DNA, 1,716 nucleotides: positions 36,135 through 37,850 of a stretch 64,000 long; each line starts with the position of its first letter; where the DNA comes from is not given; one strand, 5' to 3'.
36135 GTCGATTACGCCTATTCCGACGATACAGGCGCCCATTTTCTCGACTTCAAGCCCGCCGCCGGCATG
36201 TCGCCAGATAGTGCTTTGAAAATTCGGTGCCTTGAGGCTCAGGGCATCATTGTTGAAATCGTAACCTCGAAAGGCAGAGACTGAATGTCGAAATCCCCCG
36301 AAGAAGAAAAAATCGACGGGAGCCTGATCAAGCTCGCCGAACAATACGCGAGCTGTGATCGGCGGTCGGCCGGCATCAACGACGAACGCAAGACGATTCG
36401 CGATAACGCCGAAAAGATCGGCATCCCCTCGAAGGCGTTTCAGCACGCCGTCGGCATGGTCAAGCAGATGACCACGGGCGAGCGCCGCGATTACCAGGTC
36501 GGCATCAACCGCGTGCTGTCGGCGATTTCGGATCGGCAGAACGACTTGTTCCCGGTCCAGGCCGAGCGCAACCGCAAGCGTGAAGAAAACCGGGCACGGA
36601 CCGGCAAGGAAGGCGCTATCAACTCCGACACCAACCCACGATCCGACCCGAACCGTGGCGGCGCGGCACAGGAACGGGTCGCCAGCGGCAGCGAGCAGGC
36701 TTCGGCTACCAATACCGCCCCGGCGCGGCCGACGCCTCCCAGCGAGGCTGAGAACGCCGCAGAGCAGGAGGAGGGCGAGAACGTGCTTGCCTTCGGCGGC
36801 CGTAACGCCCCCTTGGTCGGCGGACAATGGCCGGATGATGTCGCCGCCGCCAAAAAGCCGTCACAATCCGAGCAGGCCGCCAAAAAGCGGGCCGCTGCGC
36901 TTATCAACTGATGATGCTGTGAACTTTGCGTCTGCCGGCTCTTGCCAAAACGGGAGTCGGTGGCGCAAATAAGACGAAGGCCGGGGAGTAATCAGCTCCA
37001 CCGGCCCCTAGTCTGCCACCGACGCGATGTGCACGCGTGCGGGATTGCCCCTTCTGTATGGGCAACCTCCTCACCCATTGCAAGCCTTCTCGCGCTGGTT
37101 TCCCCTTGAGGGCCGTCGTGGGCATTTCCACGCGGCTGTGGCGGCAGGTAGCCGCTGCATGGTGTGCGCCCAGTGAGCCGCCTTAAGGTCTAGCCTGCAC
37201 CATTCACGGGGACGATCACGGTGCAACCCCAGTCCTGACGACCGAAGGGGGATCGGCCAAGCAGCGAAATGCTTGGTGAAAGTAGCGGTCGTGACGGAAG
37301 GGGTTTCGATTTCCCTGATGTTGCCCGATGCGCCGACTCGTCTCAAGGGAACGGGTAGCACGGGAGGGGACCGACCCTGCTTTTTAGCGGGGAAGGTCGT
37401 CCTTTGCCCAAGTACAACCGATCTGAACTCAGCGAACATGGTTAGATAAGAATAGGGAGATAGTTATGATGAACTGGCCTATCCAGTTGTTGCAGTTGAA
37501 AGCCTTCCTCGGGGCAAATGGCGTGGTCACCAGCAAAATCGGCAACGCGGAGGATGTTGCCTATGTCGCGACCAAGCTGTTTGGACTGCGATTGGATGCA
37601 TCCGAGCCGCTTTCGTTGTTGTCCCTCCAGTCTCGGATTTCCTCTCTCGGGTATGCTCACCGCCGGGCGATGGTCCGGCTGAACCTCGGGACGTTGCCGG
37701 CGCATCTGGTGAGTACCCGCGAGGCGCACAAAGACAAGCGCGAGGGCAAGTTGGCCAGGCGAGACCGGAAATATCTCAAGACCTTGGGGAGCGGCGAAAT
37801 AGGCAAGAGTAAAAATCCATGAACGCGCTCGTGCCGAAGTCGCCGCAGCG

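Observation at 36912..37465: A 554-nt non-coding gap packed with stable helices: candidate large structured RNA or cis element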

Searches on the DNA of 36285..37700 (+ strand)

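Call 5: search_rna_families(source=window, start=36700, end=37700, threshold=evalue, max_evalue=10, show_alignments=3)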
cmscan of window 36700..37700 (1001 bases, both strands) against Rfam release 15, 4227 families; matches with E-value up to 10: 3.
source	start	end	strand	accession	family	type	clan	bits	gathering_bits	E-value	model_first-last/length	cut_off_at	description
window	36952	37045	-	RF02411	snoR138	Gene; snRNA; snoRNA; HACA-box;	-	22.6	44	0.078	1-154/154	no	Small nucleolar RNA snoR138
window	36910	36971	-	RF02753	ES173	Gene; sRNA;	-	18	90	1.6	1-64/64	no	ES173 sRNA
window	37283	37391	-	RF01881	Xist_exon4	Gene; lncRNA;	-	13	100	4.4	1-126/126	no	X-chromosome inactivation gene exon 4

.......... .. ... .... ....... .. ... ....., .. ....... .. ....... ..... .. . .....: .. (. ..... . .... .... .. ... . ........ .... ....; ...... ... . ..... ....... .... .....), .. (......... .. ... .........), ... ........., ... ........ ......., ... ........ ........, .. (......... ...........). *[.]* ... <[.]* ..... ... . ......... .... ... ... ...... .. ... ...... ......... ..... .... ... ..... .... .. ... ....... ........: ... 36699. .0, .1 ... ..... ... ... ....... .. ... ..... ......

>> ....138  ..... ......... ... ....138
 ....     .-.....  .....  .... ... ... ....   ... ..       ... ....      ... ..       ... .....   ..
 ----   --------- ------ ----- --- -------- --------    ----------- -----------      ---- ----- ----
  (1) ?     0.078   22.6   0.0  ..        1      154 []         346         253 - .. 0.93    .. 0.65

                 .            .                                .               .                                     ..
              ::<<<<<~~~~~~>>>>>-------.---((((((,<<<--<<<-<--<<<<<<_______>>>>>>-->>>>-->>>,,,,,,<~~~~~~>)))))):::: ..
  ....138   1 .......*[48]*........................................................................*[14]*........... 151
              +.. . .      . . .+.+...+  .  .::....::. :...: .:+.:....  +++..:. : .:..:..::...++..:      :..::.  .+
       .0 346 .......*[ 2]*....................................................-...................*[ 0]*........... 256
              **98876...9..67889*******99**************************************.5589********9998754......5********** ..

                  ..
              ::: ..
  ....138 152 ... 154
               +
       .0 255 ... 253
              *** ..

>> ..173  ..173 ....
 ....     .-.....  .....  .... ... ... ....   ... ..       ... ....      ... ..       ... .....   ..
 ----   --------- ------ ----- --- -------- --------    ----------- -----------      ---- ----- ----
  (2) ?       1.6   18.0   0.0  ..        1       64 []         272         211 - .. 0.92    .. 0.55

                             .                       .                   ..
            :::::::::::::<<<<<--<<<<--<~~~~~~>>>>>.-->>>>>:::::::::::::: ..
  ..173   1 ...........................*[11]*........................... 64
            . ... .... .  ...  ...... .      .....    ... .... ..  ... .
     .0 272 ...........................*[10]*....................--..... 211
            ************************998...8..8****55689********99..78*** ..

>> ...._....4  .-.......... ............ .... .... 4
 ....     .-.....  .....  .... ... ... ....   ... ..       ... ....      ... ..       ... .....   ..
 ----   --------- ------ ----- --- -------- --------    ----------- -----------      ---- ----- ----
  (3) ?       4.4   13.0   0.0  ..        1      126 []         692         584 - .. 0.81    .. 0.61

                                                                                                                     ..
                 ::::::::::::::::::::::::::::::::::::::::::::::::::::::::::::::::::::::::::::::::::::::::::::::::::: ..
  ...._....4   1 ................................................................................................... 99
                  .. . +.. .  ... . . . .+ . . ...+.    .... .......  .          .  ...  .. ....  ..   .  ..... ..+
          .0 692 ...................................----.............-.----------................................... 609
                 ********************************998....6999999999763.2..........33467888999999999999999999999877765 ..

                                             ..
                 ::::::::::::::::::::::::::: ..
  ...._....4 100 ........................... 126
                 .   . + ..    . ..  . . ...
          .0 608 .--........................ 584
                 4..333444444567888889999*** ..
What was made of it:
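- On Any Rfam 15 RNA family, tRNA or tmRNA: Only chance-level hits appear at E up to 10 within the gap (call 5).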

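Call 9: search_dna_similar(query=window:36800-37600:+, collection=phages, mode=distant)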
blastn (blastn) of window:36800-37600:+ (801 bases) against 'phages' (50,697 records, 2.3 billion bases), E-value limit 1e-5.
No match.

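Call 45: search_rna_families(sources=[L002, L003, L016, L017, L018, L019, L020, L022, L001, L021, L023, L007, L012], threshold=gathering)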
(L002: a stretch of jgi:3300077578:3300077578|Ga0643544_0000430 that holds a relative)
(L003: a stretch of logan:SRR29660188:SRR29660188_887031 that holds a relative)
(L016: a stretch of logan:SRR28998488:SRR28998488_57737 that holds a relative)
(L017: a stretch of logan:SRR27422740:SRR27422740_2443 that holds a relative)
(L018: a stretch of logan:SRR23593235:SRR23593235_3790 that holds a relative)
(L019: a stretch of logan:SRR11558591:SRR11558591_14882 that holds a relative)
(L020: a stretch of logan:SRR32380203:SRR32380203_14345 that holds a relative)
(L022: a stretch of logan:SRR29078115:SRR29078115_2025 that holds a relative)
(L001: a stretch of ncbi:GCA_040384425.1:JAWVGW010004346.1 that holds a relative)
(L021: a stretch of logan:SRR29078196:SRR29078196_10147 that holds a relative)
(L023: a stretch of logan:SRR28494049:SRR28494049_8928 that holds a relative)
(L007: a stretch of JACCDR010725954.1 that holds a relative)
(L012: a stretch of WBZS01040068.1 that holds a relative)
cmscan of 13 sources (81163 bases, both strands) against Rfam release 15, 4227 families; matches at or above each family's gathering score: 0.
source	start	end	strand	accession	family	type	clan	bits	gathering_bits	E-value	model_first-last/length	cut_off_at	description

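Call 65: build_rna_model(alignment_id=A7, structure=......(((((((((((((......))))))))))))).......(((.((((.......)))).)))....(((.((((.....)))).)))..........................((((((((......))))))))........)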
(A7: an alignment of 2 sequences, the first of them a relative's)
Model R1 built from alignment A7 (2 sequences, 149 columns); structure: as given.
model positions 149; base pairs 35; branch points 3; effective number of sequences 0.73; information 0.59 bits per position. Calibrated on 0.2 Mb of random sequence (short: E-values are rough).
structure used (alignment columns):
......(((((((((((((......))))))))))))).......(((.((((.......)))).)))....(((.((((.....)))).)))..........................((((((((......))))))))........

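Call 66: search_with_rna_model(model_id=R1, sources=[window, L001, L002, L003, L006, L007, L008, L009, L010, L011, L013, L015, L016, L017, L018, L019, L020, L021, L022, L023], max_evalue=1, make_alignment=true)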
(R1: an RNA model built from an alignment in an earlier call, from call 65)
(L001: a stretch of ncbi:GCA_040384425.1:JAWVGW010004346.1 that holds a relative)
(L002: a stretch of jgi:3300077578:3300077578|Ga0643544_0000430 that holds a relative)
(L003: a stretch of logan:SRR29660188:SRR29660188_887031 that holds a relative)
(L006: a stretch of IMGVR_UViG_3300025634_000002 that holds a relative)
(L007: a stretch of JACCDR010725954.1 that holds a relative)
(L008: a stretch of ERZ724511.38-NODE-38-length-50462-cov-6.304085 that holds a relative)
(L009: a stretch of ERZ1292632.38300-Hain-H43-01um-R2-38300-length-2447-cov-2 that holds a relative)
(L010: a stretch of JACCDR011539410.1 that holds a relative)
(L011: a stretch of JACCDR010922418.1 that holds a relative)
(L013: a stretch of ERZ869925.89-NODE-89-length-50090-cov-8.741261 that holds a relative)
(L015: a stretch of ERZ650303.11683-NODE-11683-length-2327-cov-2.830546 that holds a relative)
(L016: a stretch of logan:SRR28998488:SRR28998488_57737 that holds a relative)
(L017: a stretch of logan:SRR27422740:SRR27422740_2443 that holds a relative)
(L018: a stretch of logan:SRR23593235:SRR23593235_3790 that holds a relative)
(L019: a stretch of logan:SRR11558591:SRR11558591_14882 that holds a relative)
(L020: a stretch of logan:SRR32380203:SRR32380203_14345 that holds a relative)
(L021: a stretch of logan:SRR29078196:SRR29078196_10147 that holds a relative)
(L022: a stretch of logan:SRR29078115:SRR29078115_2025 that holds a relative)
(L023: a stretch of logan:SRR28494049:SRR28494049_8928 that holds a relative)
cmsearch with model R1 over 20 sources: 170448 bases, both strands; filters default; matches with E-value up to 1: 13.
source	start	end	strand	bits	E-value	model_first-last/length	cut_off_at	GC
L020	1400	1548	+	198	2.2e-56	1-149/149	no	0.6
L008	3699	3839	+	78.1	3.7e-21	1-149/149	no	0.62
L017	3635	3781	+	38.4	1.7e-09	1-149/149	no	0.63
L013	3657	3807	+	32.5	9.3e-08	1-149/149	no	0.57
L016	3639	3746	+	32.5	9.3e-08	1-149/149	no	0.57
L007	1319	1425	+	32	1.2e-07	1-149/149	no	0.57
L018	3648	3790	+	30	4.9e-07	1-149/149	no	0.59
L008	3640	3742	-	20.4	0.00033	1-149/149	no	0.59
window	36972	37084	+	17.8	0.0019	1-149/149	no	0.63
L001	5685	5826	+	15.3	0.01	1-149/149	no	0.52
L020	1464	1564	-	15.3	0.01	1-149/149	no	0.57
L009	1667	1831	+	13.2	0.042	1-149/149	no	0.59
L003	5814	5879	+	9.7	0.47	73-141/149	no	0.62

Alignment A8: 13 matches aligned to the model, 221 columns, each read 5' to 3' on its own strand. Consensus structure (alignment columns), stored with it:
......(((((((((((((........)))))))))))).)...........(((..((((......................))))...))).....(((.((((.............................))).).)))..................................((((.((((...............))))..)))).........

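Call 96: search_with_rna_model(model_id=R1, sources=[L025, L026, L027, L028, L029, L030, L031, L032, L033, L034, L035, L036, L037, L038, L039, L040, L041, L042, L043, L044, L045, L046, L047, L048, L049, L050, L051, L052, L053, L054, L055, L056, L057, L058, L059, L060, L061, L062, L063, L064, L065, L066, L067, L068, L069, L070, L071, L072, L073, L074], max_evalue=1)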
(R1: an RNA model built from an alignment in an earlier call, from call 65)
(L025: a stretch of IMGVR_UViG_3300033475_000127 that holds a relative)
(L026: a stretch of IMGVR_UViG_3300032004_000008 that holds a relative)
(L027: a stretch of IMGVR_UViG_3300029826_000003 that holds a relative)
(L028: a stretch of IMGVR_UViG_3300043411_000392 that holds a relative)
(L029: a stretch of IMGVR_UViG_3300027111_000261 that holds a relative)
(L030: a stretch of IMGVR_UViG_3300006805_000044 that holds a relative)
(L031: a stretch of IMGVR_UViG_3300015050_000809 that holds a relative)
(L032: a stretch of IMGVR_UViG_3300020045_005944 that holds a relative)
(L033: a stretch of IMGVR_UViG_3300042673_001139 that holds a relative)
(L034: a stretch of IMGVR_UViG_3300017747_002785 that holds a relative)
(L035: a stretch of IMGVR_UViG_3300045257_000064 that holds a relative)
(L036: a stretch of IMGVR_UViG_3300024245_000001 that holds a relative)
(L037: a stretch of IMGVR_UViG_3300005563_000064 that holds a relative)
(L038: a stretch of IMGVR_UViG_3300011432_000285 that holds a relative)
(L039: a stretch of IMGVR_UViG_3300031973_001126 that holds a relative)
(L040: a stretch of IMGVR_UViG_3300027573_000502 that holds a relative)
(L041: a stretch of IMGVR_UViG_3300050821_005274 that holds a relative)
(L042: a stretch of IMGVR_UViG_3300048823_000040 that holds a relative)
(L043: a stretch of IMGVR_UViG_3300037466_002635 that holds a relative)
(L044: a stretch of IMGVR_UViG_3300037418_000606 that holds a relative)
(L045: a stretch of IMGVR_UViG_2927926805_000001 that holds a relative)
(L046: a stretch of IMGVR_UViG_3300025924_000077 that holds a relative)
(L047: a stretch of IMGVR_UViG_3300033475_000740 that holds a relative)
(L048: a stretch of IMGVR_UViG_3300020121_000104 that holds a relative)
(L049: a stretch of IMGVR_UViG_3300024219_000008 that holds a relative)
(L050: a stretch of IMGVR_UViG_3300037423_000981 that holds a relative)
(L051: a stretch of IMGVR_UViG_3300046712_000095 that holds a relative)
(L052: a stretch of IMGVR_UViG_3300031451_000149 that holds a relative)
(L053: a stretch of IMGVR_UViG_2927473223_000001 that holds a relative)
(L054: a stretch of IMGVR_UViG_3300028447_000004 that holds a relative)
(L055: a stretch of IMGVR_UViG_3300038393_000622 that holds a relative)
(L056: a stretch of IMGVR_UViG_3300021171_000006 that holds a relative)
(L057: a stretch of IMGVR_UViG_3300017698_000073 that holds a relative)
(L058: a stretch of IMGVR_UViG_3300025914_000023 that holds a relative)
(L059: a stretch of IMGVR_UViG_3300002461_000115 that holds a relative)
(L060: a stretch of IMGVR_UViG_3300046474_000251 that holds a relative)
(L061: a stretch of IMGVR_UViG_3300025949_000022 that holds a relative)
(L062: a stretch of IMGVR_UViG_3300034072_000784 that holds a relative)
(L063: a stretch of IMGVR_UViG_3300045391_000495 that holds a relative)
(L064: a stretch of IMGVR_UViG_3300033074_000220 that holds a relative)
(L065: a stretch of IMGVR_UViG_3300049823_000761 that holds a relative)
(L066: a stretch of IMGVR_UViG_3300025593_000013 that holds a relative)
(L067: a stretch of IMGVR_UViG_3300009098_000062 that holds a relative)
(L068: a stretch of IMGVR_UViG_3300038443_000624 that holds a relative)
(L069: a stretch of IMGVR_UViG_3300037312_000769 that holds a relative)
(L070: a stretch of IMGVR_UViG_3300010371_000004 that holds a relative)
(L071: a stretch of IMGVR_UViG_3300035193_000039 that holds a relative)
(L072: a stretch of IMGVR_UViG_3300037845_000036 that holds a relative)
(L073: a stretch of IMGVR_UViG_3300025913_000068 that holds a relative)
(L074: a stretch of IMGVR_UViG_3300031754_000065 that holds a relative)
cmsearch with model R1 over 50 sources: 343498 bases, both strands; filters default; matches with E-value up to 1: 0.
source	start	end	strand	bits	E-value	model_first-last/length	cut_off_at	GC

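Call 107: search_with_rna_model(model_id=R1, sources=[L017, L013, L018, L001, L009, L020, L008], max_evalue=0.00001, make_alignment=true)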
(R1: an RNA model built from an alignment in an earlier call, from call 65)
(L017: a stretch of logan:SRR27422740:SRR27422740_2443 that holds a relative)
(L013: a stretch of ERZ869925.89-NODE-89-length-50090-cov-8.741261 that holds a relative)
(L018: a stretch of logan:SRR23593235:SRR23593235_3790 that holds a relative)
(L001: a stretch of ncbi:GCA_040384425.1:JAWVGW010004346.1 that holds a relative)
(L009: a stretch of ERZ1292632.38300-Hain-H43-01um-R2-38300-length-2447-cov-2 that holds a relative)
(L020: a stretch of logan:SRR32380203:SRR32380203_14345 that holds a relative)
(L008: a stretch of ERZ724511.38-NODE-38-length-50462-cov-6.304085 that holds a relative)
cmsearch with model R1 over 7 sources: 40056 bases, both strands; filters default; matches with E-value up to 0.00001: 5.
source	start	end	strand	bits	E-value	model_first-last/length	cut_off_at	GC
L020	1400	1548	+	198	5.1e-57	1-149/149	no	0.6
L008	3699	3839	+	78.1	8.7e-22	1-149/149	no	0.62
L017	3635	3781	+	38.4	4e-10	1-149/149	no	0.63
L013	3657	3807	+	32.5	2.2e-08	1-149/149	no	0.57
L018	3648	3790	+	30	1.2e-07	1-149/149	no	0.59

Alignment A14: 5 matches aligned to the model, 161 columns, each read 5' to 3' on its own strand. Consensus structure (alignment columns), stored with it:
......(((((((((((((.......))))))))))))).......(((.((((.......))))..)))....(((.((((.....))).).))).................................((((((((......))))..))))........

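Call 108: build_rna_model(alignment_id=A14)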
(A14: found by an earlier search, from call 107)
Model R2 built from alignment A14 (5 sequences, 161 columns); structure: stored with the alignment.
model positions 149; base pairs 35; branch points 3; effective number of sequences 2.38; information 0.59 bits per position. Calibrated on 0.2 Mb of random sequence (short: E-values are rough).
structure used (alignment columns):
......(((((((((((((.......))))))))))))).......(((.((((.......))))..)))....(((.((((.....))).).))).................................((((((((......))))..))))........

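Call 109: search_with_rna_model(model_id=R2, sources=[window, L001, L002, L003, L006, L007, L008, L009, L013, L015, L016, L017, L018, L019, L020, L021, L022, L023, L025, L026, L027, L028, L029, L030, L031, L032, L033, L034, L035, L036, L037, L038, L039, L040, L041, L042, L043, L044, L045, L046, L047, L048, L049, L050, L051, L052, L053, L054, L055, L056, L057, L058, L059, L060, L061, L062, L063, L064, L065, L066, L067, L068, L069, L070, L071, L072, L073, L074], max_evalue=1, make_alignment=true)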
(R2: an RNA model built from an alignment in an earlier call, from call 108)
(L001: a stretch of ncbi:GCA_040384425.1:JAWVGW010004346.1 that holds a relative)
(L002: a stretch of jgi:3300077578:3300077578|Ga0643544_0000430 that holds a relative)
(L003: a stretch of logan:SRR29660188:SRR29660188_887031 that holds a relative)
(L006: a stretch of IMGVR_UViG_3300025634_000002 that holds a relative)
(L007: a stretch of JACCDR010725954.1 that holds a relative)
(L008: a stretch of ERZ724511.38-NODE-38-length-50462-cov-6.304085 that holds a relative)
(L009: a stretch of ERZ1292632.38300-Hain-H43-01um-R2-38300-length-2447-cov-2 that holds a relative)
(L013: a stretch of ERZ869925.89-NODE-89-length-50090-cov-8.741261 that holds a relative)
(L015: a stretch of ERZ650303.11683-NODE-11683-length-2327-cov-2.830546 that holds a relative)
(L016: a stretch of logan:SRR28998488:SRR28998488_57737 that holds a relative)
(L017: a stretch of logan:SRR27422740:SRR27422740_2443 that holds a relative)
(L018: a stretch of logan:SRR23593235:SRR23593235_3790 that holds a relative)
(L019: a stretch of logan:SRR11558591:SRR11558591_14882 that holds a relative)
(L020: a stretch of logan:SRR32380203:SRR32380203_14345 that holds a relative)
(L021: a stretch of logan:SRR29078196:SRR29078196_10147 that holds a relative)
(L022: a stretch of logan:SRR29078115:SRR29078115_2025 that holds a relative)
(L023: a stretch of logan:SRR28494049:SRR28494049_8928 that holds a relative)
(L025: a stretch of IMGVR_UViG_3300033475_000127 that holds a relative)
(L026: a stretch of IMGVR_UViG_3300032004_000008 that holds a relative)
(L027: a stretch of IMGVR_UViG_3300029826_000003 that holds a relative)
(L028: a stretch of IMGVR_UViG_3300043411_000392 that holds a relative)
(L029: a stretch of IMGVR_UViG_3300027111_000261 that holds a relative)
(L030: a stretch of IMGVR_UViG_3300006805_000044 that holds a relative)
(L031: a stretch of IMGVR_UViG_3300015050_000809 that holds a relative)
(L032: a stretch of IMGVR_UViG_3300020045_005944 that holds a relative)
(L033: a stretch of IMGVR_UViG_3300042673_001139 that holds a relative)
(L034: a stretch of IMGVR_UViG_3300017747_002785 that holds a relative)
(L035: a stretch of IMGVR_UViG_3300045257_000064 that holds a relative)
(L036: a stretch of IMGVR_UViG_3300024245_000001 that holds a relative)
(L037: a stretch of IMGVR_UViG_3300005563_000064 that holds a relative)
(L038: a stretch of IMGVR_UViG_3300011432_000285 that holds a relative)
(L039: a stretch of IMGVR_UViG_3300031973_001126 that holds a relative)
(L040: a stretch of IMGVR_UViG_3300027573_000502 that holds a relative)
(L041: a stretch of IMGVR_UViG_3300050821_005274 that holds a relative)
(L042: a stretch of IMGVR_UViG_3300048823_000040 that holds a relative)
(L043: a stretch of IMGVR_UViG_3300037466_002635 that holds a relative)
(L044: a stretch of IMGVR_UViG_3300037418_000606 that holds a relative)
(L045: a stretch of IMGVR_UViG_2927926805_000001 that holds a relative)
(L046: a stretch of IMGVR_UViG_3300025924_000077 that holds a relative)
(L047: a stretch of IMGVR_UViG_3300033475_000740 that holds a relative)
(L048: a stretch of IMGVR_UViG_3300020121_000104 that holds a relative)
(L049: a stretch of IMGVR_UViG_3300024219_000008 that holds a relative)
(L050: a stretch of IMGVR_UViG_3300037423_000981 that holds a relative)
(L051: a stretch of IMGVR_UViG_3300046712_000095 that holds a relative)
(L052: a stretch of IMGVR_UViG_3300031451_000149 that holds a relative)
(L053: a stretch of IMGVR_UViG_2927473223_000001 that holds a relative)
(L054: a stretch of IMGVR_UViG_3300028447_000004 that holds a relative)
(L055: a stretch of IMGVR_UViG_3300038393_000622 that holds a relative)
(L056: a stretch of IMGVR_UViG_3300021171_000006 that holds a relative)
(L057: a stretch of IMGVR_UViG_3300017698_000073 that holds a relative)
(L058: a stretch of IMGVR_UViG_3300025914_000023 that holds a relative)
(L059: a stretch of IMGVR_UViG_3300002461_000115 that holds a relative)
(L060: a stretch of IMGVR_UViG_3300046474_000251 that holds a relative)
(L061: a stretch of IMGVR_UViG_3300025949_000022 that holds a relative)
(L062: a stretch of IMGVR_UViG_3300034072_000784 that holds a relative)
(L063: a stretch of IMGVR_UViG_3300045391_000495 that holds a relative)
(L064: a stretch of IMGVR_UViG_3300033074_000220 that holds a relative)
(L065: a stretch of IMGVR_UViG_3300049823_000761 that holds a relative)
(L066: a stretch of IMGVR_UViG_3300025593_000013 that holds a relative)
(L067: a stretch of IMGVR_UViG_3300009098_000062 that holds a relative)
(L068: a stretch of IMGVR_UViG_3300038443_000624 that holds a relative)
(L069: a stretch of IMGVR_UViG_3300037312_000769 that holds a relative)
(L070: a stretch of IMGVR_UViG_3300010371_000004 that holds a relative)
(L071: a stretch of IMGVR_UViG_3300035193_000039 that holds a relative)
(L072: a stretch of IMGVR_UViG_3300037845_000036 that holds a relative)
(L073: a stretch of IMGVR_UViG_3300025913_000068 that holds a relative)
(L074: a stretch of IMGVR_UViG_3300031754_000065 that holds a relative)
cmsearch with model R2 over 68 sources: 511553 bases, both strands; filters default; matches with E-value up to 1: 19.
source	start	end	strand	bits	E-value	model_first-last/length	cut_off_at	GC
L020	1400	1548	+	158.1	1.2e-47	1-149/149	no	0.6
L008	3699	3839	+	114.8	5.6e-34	1-149/149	no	0.62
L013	3657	3807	+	110.7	1.1e-32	1-149/149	no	0.57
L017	3635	3781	+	107.6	1e-31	1-149/149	no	0.63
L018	3648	3790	+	102.5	4.1e-30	1-149/149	no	0.59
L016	3639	3783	+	64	5.7e-18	1-149/149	no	0.6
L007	1318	1460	+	39.7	2.6e-10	1-149/149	no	0.61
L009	1667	1829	+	27.8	1.5e-06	1-149/149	no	0.59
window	36972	37122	+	27.3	2.2e-06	1-149/149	no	0.64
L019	3987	4134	+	25.8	6.6e-06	1-149/149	no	0.56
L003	5740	5887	+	25.4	8.5e-06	1-149/149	no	0.57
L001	5721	5827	+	23.5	3.5e-05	1-149/149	no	0.52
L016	3597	3681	-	16.4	0.0057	1-149/149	no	0.62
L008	3705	3736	-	16.2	0.0066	7-38/149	no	0.78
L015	904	980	+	15.3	0.014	1-149/149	no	0.62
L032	583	723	-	13.4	0.052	1-149/149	no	0.55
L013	3665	3693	-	13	0.069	9-36/149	no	0.76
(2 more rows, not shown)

Alignment A15: 19 matches aligned to the model, 307 columns, each read 5' to 3' on its own strand. Consensus structure (alignment columns), stored with it:
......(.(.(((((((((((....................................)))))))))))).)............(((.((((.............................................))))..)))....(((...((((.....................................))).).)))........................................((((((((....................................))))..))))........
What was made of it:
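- Tried and rejected: I therefore built a covariance model from one sequence and iterated (calls 65, 66, 107-109).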

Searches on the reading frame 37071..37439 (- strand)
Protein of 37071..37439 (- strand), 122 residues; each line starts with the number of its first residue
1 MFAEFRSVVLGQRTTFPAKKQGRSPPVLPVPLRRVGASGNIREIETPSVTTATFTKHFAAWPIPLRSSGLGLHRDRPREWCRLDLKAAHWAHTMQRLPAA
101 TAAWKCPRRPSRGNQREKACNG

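Call 11: search_protein_families(library=pfam, proteins=[window:37071-37439:-], max_evalue=0.01)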
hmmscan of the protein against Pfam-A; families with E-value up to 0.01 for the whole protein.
window:37071-37439:- (122 aa): 0 families
